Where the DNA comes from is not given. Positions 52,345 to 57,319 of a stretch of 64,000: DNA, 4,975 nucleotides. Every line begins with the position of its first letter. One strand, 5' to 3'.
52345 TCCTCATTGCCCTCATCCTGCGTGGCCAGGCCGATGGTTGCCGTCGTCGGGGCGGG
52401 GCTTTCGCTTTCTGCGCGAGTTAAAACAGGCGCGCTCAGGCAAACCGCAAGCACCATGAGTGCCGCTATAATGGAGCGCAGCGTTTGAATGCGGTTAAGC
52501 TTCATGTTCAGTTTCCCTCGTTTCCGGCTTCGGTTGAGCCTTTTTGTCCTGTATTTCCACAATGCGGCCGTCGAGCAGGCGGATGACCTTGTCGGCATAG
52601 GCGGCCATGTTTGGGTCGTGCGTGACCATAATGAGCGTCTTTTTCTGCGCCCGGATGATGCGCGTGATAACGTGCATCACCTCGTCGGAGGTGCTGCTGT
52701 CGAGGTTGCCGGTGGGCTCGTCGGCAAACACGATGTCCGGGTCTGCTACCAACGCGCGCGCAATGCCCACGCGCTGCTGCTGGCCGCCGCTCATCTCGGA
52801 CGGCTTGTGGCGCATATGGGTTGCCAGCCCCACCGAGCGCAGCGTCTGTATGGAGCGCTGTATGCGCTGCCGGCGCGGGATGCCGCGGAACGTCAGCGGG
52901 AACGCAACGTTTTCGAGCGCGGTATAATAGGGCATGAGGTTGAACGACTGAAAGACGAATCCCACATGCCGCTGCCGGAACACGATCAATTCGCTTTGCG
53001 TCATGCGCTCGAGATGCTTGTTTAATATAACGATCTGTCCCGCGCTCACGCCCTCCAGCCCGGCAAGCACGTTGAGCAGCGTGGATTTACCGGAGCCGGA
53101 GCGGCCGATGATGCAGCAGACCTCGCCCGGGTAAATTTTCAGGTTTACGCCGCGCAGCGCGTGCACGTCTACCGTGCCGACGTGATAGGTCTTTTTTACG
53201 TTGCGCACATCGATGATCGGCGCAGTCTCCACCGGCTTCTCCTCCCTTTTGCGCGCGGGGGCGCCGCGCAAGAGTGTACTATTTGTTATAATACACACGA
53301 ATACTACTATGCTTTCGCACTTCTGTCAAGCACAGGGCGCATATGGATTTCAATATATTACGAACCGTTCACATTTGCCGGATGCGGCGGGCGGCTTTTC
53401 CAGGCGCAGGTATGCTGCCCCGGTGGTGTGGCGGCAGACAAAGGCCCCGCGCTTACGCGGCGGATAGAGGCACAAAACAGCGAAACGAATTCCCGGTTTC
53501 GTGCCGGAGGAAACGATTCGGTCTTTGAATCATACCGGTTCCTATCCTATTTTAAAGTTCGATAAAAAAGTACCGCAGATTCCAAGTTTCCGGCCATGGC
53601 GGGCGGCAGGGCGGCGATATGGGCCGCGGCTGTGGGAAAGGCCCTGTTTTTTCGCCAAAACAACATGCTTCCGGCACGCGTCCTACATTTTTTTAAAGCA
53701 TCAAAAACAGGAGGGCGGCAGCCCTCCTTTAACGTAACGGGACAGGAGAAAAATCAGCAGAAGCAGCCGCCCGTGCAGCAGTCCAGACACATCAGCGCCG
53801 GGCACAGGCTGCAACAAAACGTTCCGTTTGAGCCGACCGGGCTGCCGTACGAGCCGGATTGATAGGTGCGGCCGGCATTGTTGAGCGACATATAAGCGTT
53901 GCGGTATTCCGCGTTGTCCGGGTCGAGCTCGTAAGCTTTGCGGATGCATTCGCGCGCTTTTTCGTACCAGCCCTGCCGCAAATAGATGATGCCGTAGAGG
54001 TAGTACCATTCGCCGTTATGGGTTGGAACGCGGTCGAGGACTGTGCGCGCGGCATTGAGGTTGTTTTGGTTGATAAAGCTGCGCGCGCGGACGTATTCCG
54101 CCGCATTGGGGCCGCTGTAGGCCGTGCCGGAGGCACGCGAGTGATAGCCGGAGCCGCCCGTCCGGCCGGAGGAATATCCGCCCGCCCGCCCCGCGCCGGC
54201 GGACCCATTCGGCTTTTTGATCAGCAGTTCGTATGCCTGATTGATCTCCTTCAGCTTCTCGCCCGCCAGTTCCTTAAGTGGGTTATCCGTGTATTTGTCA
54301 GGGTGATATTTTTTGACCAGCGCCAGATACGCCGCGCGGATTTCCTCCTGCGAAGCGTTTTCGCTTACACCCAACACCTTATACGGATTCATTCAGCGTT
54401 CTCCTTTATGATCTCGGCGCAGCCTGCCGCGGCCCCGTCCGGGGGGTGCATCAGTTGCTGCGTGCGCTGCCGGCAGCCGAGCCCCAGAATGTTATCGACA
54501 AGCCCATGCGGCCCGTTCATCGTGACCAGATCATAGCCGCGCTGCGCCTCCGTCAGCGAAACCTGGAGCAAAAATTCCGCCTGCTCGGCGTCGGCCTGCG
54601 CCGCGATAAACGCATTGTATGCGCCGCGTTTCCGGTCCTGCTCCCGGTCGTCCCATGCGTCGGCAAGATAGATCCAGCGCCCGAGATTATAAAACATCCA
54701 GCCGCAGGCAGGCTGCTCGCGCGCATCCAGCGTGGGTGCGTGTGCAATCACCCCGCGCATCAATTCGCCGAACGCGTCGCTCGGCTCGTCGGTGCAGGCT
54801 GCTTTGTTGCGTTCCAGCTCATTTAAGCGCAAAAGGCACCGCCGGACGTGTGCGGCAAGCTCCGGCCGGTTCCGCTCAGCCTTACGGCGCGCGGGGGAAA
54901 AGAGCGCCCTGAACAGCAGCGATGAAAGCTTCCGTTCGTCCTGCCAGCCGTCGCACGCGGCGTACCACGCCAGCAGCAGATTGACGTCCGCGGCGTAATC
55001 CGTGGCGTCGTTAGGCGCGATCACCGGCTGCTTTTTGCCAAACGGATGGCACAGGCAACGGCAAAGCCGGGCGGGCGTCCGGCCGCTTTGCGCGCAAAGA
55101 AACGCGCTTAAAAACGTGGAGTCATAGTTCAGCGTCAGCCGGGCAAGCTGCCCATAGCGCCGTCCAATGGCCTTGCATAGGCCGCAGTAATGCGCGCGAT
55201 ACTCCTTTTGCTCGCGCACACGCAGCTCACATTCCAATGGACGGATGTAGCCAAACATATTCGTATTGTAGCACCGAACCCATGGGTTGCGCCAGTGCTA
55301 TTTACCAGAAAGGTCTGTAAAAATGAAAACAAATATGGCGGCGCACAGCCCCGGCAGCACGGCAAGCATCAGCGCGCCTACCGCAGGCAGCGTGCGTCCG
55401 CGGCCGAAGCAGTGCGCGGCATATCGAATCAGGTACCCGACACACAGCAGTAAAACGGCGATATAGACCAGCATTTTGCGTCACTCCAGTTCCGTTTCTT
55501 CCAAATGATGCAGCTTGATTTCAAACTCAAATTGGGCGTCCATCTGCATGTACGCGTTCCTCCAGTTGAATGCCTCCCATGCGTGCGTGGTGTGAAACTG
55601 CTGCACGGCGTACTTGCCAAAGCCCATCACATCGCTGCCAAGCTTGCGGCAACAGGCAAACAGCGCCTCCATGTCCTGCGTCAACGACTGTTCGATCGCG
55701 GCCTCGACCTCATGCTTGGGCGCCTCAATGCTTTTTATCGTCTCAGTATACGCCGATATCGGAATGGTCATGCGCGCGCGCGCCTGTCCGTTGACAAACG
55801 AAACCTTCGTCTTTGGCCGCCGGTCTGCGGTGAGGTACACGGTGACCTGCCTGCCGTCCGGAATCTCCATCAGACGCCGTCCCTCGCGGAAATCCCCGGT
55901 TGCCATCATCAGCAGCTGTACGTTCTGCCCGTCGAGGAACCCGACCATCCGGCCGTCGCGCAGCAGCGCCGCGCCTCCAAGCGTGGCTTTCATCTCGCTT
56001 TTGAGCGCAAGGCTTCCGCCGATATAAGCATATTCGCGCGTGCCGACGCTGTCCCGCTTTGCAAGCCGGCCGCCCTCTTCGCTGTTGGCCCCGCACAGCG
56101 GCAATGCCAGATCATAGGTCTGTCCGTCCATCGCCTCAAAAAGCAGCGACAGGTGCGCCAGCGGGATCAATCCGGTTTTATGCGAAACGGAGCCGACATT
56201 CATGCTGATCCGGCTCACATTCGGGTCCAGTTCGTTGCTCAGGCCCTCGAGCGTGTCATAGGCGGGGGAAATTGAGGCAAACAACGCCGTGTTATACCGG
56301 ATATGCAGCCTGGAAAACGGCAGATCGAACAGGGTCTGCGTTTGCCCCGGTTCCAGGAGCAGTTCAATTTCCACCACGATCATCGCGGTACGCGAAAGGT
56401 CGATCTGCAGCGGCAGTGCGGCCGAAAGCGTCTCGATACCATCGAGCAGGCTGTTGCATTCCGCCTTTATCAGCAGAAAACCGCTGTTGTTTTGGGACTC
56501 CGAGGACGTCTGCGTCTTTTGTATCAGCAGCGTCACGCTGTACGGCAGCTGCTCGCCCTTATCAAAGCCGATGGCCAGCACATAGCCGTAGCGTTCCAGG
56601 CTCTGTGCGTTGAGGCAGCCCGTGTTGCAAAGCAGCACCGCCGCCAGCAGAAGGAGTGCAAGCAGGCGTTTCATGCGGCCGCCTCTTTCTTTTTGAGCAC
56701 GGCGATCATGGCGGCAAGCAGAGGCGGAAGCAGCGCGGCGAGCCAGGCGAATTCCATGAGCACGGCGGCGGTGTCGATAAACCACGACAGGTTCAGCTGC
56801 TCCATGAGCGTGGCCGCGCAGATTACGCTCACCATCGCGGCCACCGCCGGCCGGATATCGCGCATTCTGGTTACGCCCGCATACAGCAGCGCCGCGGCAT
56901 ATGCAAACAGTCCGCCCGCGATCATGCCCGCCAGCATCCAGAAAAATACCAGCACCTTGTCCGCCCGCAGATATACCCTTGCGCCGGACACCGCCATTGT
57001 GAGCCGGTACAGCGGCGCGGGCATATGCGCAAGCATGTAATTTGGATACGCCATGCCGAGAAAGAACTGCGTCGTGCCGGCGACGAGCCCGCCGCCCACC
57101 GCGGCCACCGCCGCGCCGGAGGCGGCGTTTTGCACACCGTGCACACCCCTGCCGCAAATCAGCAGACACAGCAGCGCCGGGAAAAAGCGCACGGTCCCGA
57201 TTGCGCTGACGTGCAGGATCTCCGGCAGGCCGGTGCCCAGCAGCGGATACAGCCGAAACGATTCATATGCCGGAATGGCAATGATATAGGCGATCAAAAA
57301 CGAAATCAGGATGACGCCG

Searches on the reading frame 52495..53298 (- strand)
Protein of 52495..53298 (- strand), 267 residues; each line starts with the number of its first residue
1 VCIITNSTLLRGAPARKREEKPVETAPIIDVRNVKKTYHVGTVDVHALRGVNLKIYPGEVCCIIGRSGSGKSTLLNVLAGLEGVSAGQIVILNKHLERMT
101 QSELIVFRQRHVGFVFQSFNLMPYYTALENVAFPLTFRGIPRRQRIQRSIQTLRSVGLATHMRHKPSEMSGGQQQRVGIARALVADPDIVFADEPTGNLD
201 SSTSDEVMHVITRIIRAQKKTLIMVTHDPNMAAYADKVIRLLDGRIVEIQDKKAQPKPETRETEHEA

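Call 100: search_protein_families(library=pfam, proteins=[window:52495-53298:-], max_evalue=0.00001)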
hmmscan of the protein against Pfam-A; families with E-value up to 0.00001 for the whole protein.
window:52495-53298:- (267 aa): 2 families
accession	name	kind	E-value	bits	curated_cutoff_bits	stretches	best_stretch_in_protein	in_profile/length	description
PF00005.33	ABC_tran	-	3.4e-34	118.8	25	1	48-196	1-136/137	ABC transporter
PF13304.12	AAA_21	-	5.6e-07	30.4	27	0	62-84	3-25/304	AAA domain, putative AbiEii toxin, Type IV TA system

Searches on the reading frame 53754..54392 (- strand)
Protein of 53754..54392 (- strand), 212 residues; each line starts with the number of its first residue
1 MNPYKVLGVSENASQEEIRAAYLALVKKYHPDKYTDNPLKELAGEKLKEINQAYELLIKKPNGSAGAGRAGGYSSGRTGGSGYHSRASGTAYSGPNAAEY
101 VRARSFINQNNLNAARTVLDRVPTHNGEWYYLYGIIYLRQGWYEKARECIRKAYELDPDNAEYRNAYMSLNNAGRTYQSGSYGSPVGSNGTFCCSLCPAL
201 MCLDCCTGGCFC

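Call 100: search_protein_families(library=pfam, proteins=[window:53754-54392:-], max_evalue=0.00001)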
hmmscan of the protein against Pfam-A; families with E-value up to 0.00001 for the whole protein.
window:53754-54392:- (212 aa): 7 families
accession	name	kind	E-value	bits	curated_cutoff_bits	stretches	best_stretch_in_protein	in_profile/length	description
PF00226.36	DnaJ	-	3.9e-17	62.6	27.8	1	2-59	1-55/63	DnaJ domain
PF07719.23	TPR_2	-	2.1e-10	40.3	27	1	128-160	2-34/34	Tetratricopeptide repeat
PF13181.12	TPR_8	-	3.6e-08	33.4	25.7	1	130-160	4-34/34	Tetratricopeptide repeat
PF13428.12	TPR_14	-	7.8e-08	32.7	23.5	1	130-167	4-41/44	Tetratricopeptide repeat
PF13424.12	TPR_12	-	1.2e-07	32.3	30.1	0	111-157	25-75/77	Tetratricopeptide repeat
PF13432.12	TPR_16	-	1.8e-06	28.7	32.7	1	100-161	1-65/65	Tetratricopeptide repeat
PF14559.12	TPR_19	-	1.9e-06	28.5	25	0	125-166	23-64/68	Tetratricopeptide repeat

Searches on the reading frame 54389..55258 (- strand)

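Call 100: search_protein_families(library=pfam, proteins=[window:54389-55258:-], max_evalue=0.00001)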
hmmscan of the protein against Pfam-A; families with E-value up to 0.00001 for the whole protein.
window:54389-55258:- (289 aa): 1 family
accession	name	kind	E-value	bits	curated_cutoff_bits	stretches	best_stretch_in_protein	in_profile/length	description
PF18937.5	DUF5685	-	8.2e-71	239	26.7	1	1-267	1-271/272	Family of unknown function (DUF5685)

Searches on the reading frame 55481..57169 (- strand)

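Call 100: search_protein_families(library=pfam, proteins=[window:55481-57169:-], max_evalue=0.00001)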
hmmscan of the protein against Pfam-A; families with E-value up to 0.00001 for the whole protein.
window:55481-57169:- (562 aa): 2 families
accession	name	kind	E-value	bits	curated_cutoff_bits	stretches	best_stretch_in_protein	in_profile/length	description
PF05504.16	Spore_GerAC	-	6.6e-23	82.1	23.6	1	399-554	2-164/167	Spore germination B3/ GerAC like, C-terminal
PF25198.1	Spore_GerAC_N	-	7.4e-14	52.4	27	1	188-359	2-174/176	Spore germination protein N-terminal domain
